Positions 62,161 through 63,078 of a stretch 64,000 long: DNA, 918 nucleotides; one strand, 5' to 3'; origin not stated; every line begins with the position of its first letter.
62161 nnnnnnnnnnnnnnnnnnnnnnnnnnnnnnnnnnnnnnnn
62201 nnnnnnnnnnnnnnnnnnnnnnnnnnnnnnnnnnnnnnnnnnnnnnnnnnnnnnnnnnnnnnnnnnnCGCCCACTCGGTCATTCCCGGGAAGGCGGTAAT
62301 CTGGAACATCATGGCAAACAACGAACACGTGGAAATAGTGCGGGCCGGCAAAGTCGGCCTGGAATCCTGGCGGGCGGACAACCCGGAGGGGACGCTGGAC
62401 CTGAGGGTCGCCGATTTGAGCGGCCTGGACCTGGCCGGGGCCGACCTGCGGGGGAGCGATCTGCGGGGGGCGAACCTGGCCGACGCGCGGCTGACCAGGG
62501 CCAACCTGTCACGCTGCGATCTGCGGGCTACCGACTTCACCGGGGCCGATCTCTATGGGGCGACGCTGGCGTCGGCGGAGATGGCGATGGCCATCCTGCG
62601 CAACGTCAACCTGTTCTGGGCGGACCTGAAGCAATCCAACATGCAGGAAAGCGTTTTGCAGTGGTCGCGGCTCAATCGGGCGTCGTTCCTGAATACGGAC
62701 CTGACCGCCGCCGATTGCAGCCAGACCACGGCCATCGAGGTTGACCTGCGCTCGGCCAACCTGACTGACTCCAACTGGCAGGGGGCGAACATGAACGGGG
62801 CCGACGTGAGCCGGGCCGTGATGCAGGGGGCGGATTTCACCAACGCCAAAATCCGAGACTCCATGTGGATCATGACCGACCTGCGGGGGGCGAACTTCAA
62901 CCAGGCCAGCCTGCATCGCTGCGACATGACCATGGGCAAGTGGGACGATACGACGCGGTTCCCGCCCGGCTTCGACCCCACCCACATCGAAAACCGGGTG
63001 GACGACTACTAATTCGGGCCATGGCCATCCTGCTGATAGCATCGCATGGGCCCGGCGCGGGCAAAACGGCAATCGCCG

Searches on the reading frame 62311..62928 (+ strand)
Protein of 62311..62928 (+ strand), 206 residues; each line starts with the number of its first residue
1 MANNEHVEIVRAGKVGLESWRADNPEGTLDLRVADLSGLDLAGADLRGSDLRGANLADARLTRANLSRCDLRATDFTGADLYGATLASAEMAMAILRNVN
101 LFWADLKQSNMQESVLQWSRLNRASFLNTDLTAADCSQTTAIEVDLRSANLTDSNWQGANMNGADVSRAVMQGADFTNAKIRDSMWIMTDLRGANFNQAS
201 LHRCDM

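Call 53: search_protein_families(library=pfam, proteins=[window:62311-62928:+], max_evalue=0.01)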
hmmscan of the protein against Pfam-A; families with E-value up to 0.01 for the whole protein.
window:62311-62928:+ (206 aa): 4 families
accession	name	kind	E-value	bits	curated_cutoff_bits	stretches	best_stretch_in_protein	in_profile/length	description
PF00805.28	Pentapeptide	-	1.5e-37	127.2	20.2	6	33-68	5-40/40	Pentapeptide repeats (8 copies)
PF13599.13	Pentapeptide_4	-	3.9e-18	65.7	38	3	121-202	3-74/78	Pentapeptide repeat region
PF13576.12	Pentapeptide_3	-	5.8e-15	55.7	27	2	52-85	2-37/48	Pentapeptide repeats (9 copies)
PF25296.1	Decapeptide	-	3.6e-06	27.2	45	0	31-84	17-70/74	Decapeptide repeat region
